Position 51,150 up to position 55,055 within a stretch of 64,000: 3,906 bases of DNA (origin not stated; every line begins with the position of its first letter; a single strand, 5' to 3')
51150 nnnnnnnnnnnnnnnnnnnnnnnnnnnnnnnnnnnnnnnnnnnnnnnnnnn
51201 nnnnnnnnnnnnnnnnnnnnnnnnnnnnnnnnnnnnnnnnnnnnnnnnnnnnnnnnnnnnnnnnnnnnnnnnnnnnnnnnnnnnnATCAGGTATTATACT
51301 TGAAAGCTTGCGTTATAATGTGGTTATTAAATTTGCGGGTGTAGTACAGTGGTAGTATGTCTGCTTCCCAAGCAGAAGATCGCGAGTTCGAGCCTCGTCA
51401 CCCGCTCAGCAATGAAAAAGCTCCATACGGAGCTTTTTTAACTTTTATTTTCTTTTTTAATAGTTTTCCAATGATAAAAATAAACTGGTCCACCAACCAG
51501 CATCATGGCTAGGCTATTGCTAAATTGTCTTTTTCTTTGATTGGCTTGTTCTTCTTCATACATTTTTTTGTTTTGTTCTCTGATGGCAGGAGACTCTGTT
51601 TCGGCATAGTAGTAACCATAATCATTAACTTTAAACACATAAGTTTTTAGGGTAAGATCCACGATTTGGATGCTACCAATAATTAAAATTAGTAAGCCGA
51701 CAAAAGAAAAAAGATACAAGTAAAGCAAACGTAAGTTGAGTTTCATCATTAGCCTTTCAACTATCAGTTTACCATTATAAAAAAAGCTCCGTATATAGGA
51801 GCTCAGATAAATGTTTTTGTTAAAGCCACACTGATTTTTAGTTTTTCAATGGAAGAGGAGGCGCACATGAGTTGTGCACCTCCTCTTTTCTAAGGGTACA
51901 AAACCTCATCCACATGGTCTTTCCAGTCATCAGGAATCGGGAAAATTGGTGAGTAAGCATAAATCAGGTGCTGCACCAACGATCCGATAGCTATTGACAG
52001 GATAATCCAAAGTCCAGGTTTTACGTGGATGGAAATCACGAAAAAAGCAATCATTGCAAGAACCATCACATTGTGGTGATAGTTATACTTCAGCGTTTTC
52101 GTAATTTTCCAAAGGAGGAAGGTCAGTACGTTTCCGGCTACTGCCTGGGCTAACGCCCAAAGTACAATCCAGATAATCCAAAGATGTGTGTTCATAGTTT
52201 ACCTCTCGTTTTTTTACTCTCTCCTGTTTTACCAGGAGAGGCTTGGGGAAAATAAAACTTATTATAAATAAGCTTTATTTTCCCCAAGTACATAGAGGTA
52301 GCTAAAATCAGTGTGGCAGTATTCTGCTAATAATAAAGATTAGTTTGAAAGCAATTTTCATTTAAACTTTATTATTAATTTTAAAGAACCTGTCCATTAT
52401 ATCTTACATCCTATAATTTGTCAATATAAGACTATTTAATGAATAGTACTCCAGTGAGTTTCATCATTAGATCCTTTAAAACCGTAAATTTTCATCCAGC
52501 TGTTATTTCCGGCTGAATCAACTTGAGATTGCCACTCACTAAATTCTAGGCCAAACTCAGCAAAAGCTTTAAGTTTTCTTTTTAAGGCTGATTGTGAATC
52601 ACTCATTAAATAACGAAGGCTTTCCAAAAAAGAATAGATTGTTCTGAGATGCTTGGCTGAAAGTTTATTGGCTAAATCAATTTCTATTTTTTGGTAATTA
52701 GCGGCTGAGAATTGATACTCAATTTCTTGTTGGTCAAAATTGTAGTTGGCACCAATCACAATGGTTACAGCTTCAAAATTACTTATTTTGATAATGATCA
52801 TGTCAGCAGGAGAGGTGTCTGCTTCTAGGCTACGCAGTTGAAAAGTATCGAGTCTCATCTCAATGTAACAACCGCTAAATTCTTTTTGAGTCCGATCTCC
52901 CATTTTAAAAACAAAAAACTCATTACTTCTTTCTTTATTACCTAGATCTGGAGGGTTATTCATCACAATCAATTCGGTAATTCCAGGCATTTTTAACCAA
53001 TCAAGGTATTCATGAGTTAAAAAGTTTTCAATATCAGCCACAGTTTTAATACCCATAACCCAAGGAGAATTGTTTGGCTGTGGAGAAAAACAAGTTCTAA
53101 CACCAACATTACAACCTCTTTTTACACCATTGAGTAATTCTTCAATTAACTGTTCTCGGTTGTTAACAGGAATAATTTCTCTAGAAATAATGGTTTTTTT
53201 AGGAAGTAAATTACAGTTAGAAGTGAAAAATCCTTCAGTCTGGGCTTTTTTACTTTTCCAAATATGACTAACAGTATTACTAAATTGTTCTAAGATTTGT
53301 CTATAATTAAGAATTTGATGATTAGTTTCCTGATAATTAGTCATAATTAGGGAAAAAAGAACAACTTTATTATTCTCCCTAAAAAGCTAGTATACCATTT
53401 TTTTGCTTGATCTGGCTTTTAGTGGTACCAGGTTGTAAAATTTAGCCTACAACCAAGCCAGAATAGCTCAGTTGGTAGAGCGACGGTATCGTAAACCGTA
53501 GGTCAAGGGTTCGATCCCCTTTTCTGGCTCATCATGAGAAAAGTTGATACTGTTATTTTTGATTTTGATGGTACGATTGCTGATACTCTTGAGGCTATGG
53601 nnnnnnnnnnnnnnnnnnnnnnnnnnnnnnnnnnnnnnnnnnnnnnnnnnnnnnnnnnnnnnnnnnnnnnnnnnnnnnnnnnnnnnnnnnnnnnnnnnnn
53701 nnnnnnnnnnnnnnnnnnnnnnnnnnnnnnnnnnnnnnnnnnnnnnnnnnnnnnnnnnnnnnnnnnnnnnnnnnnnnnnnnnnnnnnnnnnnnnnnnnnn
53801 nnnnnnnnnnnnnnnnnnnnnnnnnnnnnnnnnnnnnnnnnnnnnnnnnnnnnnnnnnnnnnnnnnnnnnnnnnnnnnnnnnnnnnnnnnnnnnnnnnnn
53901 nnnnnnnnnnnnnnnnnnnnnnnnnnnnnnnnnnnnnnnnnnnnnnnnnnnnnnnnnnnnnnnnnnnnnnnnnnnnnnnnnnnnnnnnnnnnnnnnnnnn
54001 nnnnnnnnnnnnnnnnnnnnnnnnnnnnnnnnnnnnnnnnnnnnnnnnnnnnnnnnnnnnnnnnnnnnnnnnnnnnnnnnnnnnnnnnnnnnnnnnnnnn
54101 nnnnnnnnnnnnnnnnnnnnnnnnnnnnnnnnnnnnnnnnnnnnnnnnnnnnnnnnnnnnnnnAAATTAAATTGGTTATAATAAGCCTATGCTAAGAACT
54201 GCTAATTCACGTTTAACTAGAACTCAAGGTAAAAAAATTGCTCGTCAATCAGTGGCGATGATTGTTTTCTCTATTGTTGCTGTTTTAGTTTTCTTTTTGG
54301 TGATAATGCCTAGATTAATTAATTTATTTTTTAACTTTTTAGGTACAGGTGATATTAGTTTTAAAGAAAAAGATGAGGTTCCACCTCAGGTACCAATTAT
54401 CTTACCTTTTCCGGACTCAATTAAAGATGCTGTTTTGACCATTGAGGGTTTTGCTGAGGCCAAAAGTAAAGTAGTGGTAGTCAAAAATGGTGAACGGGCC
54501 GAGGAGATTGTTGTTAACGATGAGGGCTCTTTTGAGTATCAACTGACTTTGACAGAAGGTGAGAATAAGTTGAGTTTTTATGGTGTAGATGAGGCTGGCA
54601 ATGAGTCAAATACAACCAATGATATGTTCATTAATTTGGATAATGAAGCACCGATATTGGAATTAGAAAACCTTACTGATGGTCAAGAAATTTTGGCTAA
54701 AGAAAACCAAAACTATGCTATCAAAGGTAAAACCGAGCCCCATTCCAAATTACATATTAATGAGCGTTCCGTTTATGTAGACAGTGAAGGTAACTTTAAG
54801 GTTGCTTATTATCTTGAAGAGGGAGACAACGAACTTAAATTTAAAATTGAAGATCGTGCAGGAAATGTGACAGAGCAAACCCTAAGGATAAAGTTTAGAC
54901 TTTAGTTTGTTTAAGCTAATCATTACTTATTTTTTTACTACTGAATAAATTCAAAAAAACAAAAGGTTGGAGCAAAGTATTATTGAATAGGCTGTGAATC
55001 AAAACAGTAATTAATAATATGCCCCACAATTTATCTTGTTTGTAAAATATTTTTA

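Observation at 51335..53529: A 2.2-kb island bounded by tRNA-Gly(CCC) and tRNA-Thr(CGT), with a GC-enriched small membrane gene, a second small membrane gene and a 302-aa orphan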

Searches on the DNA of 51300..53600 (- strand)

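Call 69: search_rna_families(source=window, start=51300, end=53600, threshold=evalue, max_evalue=1)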
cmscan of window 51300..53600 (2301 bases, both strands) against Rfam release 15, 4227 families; matches with E-value up to 1: 6.
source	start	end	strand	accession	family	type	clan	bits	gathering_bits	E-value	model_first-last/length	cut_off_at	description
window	53457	53529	+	RF00005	tRNA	Gene; tRNA;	CL00001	69.3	29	1.8e-14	1-71/71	no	tRNA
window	51335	51406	+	RF00005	tRNA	Gene; tRNA;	CL00001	67.7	29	4.9e-14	1-71/71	no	tRNA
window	52195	52296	+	RF01858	RsaF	Gene; sRNA;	-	26.6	60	0.021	1-119/119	no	RNA Staph. aureus F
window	51415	51527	-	RF02607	AbsR25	Gene; sRNA;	-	23.5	47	0.34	1-164/164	no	Acinetobacter sRNA 25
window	52240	52291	+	RF03896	MIR2275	Gene; miRNA;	-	23.2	60.5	0.32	14-82/95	no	MIR2275 microRNA precursor family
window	52240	52290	+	RF04134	MIR7504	Gene; miRNA;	-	23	83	0.59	1-124/124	no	MIR7504 microRNA precursor family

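Call 78: search_rna_families(source=L007, start=7780, end=8070, threshold=evalue, max_evalue=1)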
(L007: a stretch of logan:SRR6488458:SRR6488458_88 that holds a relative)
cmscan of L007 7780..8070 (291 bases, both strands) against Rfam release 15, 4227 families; matches with E-value up to 1: 3.
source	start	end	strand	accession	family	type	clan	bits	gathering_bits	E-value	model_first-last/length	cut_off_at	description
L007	7990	8061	-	RF00005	tRNA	Gene; tRNA;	CL00001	67.7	29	6.2e-15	1-71/71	no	tRNA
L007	7812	7898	-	RF02729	JA01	Gene; sRNA;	-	23.8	111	0.062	1-153/153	no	Aggregatibacter sRNA JA01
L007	7973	8041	-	RF01696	Chlorobi-1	Gene; sRNA;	-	12.6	50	0.91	1-67/67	no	Chlorobi-1 RNA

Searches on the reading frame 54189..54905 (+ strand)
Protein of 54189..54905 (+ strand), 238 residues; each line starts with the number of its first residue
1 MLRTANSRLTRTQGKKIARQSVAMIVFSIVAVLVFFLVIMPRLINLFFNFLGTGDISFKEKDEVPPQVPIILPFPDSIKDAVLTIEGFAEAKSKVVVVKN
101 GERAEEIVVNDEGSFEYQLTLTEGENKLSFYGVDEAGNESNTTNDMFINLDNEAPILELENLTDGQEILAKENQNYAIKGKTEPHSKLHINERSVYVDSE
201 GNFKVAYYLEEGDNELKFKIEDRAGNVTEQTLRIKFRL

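Call 6: search_protein_families(library=pfam, proteins=[window:54189-54905:+], max_evalue=1)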
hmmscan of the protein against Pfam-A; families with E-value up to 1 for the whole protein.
window:54189-54905:+ (238 aa): 13 families
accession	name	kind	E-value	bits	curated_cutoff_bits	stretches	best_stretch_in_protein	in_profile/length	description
PF09136.16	Glucodextran_B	-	2e-17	63.3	27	2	78-149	14-82/83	Glucodextranase, domain B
PF17936.7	Big_6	-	2e-12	47.6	27.6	2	78-144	10-78/83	Bacterial Ig domain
PF19077.6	Big_13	-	6.4e-11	43.1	27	2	83-147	31-97/102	Bacterial Ig-like domain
PF12733.13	Cadherin-like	-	0.0015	19.3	24.2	0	183-236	37-86/89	Cadherin-like beta sandwich domain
PF11992.13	TgpA_N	-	0.012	15.1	30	1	11-50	152-191/333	TgpA N-terminal domain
PF13860.13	FlgD_ig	-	0.019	15.4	27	1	197-228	6-38/79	FlgD Ig-like domain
PF12245.14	Big_3_2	-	0.023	15.3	23.3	0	215-230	98-113/122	Bacterial Ig-like domain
PF12044.14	Metallopep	-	0.023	13.7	27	1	194-236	48-87/427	Putative peptidase family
PF13750.12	Big_3_3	-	0.033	14.3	27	1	119-170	9-64/157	Bacterial Ig-like domain (group 3)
PF16561.11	AMPK1_CBM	-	0.07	13.8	26.8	0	198-223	31-56/85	Glycogen recognition site of AMP-activated protein kinase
PF15418.12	DUF4625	-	0.091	13.5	27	0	203-235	97-129/131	Domain of unknown function (DUF4625)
PF17963.7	Big_9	-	0.11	13.9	23.6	0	193-234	46-88/89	Bacterial Ig domain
PF16339.10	DUF4969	-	0.23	12.3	31.4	1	158-198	37-78/79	Domain of unknown function (DUF4969)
